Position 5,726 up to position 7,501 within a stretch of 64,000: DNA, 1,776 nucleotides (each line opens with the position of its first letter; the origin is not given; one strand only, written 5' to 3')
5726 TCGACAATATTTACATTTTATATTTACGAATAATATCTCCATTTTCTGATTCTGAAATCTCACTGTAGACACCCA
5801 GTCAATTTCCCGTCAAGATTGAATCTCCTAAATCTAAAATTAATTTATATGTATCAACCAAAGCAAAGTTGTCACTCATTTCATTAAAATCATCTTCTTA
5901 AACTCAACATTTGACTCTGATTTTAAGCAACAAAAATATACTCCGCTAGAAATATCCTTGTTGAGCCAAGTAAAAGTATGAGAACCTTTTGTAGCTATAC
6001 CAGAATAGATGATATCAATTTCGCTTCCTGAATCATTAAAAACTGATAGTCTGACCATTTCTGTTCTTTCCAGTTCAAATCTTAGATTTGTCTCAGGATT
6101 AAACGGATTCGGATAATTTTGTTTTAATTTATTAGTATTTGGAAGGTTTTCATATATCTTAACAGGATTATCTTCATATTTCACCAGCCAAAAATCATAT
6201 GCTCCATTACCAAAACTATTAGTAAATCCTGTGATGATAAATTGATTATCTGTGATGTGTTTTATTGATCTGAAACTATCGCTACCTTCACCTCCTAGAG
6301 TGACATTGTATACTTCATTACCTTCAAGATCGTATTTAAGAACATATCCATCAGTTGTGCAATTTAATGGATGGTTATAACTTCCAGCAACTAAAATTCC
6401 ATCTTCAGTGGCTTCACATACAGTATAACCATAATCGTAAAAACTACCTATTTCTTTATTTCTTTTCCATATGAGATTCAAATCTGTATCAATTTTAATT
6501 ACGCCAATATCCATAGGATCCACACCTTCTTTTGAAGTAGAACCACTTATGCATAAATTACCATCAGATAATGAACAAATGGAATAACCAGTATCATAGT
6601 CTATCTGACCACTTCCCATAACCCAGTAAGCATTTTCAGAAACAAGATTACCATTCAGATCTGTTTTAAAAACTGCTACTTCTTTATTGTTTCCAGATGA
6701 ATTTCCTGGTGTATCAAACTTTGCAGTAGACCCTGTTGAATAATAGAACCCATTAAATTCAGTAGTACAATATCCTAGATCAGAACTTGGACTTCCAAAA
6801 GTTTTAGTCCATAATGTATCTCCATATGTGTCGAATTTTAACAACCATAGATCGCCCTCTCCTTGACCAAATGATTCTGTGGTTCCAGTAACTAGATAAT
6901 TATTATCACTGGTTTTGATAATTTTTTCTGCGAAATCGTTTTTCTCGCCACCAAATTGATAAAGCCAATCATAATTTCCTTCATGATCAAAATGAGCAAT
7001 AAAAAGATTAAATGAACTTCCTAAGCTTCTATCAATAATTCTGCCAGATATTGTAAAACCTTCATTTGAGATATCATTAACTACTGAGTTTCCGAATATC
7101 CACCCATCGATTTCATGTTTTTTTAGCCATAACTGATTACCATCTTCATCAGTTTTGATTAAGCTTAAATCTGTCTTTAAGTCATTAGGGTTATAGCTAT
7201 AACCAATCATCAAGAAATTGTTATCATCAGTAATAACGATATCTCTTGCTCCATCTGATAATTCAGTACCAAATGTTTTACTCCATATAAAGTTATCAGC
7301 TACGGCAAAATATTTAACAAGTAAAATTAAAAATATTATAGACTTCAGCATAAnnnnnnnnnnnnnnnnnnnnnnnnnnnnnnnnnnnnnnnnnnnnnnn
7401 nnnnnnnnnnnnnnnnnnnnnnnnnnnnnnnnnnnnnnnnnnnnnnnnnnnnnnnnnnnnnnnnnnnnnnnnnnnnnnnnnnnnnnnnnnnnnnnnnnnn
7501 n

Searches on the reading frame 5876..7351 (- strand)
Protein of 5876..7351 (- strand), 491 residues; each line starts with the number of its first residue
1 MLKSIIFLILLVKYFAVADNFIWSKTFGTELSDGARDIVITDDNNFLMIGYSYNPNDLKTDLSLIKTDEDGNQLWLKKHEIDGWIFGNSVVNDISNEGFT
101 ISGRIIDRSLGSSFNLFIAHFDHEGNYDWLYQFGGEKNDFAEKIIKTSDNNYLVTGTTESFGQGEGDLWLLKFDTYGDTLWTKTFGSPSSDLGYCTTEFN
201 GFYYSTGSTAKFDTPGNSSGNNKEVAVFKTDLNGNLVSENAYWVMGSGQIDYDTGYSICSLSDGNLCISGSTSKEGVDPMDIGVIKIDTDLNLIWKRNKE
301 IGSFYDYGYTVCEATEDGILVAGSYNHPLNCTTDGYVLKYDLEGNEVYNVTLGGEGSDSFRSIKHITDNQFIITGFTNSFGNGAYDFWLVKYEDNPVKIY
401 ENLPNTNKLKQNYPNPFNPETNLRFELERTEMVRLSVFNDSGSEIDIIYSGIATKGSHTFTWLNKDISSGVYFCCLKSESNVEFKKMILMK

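Call 13: search_protein_families(library=ncbifam, proteins=[window:5876-7351:-], max_evalue=0.00001)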
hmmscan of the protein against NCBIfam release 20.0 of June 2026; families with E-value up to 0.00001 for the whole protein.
window:5876-7351:- (491 aa): 4 families
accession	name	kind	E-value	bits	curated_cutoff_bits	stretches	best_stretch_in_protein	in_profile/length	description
NF047494.1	Lepto_SBBP_lipo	equivalog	4.5e-14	52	400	1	10-158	106-265/466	SBBP repeat beta-propeller lipoprotein, LipL53 family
TIGR02608.1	delta_60_rpt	domain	1.9e-08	34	76.5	0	33-72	1-39/55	delta-60 repeat domain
TIGR04183.1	Por_Secre_tail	domain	1.6e-07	31.2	23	1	413-488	2-70/72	T9SS type A sorting domain-containing protein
NF052323.1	T9SSA_dep_M6i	equivalog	2e-07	29.4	600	1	410-485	958-1033/1043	T9SS-dependent M6-like inactivated metalloprotease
